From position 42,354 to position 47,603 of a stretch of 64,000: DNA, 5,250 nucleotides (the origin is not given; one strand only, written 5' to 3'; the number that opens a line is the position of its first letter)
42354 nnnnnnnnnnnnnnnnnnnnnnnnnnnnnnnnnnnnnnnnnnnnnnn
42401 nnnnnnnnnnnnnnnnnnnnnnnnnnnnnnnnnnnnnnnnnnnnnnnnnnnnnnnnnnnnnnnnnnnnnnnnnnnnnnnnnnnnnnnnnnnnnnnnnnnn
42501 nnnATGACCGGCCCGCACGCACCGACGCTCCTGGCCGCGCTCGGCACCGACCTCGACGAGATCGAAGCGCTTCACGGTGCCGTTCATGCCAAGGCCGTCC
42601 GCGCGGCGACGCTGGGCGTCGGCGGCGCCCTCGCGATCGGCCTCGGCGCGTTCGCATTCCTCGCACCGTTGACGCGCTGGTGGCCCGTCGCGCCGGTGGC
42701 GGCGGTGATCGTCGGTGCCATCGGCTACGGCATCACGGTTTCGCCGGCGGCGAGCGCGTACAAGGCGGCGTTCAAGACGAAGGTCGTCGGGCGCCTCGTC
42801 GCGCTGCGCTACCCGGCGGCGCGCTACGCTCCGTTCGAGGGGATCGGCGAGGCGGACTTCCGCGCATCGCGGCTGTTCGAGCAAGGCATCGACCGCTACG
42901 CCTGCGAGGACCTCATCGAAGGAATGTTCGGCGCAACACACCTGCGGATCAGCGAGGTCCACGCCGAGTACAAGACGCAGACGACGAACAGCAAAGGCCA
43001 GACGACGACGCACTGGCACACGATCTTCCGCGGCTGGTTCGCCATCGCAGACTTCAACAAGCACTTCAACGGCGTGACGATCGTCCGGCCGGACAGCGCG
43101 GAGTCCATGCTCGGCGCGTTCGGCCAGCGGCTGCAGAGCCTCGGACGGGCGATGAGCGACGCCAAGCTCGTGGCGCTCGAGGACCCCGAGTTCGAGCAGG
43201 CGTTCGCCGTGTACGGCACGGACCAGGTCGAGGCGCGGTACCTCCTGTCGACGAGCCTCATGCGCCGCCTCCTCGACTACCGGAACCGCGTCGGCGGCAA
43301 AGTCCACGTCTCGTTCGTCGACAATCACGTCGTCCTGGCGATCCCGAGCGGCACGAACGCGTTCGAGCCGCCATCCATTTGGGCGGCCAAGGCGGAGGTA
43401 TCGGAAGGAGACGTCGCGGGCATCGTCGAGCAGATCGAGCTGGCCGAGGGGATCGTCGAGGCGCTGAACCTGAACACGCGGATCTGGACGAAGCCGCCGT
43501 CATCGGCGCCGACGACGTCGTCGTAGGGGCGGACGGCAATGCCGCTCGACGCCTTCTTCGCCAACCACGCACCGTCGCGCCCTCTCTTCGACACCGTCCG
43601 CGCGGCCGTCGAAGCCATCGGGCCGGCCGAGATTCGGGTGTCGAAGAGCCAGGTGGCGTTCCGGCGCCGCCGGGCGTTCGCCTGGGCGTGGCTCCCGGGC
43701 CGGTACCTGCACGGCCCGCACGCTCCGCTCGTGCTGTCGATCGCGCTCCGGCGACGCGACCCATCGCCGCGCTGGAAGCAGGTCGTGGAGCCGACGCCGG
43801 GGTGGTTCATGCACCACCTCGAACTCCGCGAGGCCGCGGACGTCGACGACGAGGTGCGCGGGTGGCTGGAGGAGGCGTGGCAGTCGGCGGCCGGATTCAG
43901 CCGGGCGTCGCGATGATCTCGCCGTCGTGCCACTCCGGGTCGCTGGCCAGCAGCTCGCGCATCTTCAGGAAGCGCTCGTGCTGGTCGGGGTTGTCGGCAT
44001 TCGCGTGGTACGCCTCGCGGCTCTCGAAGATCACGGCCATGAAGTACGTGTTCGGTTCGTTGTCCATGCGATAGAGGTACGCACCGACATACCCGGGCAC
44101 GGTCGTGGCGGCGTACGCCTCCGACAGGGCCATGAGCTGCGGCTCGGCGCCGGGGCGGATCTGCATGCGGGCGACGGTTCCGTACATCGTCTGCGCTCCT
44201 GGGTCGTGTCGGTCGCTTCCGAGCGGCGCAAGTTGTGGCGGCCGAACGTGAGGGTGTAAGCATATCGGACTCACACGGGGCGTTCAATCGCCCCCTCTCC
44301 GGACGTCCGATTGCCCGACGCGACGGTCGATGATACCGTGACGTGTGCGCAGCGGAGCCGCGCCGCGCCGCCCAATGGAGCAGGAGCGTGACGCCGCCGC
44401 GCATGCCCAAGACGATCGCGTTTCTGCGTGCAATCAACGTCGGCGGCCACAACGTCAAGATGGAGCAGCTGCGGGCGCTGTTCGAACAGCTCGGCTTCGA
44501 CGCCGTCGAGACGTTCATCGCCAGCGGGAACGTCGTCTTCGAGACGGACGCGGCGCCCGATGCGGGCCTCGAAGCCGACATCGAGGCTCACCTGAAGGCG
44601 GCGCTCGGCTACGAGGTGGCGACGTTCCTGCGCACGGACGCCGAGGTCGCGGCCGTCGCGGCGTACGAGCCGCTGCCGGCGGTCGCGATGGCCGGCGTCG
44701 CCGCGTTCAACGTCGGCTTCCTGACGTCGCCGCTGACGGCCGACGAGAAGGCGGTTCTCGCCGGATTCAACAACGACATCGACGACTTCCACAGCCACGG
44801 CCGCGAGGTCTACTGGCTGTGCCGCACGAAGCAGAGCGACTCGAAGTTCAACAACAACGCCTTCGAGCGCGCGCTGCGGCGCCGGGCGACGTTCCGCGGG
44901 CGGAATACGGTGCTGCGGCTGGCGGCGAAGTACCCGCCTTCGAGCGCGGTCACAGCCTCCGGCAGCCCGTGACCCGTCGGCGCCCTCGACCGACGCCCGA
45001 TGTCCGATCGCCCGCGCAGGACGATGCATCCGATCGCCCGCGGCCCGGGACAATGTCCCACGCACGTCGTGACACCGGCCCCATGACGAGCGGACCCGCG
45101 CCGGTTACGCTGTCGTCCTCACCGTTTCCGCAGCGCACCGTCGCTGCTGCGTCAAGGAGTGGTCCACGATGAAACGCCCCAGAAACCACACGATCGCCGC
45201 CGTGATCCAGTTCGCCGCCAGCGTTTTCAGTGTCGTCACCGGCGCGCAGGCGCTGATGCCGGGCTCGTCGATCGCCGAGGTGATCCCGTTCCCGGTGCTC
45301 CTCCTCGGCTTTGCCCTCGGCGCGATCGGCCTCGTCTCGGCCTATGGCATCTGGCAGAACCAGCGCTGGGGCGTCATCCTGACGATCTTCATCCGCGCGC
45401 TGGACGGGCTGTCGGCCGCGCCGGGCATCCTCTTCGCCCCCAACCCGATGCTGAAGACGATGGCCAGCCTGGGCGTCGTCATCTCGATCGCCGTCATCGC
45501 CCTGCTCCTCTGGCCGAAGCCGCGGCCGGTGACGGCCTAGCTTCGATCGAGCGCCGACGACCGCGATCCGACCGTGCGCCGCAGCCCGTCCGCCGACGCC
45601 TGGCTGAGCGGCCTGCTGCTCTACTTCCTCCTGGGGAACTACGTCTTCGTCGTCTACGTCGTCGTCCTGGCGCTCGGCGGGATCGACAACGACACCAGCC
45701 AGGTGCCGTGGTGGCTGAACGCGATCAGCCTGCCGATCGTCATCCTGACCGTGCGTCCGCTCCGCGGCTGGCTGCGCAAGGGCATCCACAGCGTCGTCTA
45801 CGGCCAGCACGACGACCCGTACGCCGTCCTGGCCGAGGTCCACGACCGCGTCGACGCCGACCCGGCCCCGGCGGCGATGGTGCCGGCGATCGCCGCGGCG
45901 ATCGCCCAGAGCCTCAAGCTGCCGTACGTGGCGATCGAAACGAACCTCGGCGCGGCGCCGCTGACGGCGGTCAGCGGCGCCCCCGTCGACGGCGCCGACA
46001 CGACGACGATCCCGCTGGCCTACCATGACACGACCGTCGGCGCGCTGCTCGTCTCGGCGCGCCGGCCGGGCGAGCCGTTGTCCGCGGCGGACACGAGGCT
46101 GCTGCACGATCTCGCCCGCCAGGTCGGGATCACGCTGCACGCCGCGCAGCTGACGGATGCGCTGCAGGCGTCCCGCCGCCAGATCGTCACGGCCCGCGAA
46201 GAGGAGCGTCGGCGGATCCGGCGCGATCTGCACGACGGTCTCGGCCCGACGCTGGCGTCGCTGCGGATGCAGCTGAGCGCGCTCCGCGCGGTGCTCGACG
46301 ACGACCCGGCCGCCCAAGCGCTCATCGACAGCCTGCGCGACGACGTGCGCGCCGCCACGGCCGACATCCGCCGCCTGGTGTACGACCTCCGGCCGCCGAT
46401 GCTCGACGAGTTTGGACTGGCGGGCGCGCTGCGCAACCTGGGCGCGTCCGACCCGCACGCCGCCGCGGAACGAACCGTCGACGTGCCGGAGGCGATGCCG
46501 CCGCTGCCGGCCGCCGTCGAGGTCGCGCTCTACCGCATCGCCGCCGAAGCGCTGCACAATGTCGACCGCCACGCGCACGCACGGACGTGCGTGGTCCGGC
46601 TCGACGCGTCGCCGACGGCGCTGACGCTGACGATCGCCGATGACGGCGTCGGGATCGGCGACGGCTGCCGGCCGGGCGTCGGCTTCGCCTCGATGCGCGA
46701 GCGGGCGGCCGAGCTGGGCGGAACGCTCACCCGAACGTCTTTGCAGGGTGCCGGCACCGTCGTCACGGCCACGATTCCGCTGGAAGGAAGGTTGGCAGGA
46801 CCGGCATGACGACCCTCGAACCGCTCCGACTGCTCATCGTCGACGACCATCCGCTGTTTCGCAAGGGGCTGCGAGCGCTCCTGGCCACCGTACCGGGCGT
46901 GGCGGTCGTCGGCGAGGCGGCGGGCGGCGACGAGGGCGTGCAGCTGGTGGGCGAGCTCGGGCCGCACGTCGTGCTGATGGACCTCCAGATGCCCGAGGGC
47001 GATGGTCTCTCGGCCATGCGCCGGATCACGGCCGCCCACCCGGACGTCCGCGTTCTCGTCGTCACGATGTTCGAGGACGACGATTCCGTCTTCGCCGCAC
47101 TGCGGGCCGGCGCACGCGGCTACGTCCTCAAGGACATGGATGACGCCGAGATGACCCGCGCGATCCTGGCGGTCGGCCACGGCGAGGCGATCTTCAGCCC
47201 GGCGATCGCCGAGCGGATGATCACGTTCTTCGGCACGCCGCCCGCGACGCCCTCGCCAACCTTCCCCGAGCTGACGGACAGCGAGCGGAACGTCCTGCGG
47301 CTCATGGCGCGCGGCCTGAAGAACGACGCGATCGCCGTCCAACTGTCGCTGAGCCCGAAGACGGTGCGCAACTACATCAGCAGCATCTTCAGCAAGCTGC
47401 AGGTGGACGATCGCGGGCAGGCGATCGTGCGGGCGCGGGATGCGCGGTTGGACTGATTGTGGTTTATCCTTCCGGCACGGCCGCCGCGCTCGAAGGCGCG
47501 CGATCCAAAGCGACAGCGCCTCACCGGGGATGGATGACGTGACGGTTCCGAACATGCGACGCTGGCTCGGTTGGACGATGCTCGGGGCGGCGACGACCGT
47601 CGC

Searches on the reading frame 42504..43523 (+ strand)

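Call 77: search_protein_families(library=pfam, proteins=[window:42504-43523:+], max_evalue=0.001)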
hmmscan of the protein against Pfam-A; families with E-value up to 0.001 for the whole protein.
window:42504-43523:+ (340 aa): 1 family
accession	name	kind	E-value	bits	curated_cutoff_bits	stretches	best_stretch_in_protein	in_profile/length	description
PF11335.13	DUF3137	-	3e-38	131.3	26.1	1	173-323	1-139/139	Protein of unknown function (DUF3137)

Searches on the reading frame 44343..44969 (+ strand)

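Call 77: search_protein_families(library=pfam, proteins=[window:44343-44969:+], max_evalue=0.001)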
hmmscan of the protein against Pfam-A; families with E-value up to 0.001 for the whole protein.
window:44343-44969:+ (209 aa): 1 family
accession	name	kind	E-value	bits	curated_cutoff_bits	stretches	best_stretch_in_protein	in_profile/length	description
PF08002.16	DUF1697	-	8e-35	120.7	24.4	1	21-157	1-137/137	Protein of unknown function (DUF1697)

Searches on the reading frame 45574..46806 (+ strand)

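Call 77: search_protein_families(library=pfam, proteins=[window:45574-46806:+], max_evalue=0.001)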
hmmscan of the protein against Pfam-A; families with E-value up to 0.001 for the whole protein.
window:45574-46806:+ (411 aa): 4 families
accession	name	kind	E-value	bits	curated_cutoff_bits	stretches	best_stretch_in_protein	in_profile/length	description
PF07730.19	HisKA_3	-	7.2e-17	62.1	24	1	211-275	1-66/68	Histidine kinase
PF02518.31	HATPase_c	-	6.1e-12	46.4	26.4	1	315-404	2-110/111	Histidine kinase-, DNA gyrase B-, and HSP90-like ATPase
PF13492.12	GAF_3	-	3.8e-05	24.5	27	1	137-188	77-127/129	GAF domain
PF13185.12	GAF_2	-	0.00057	20.5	28.6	0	144-189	92-136/136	GAF domain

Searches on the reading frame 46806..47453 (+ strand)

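Call 77: search_protein_families(library=pfam, proteins=[window:46806-47453:+], max_evalue=0.001)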
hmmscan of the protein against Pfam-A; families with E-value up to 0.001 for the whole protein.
window:46806-47453:+ (216 aa): 3 families
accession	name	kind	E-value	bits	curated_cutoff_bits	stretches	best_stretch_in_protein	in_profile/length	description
PF00072.30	Response_reg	-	3.4e-27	95.3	30.2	1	10-120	2-110/111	Response regulator receiver domain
PF00196.25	GerE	-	1e-16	60.7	23.5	1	156-210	3-57/57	Bacterial regulatory proteins, luxR family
PF08281.18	Sigma70_r4_2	-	0.00043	20.3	25.7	1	155-192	10-48/54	Sigma-70, region 4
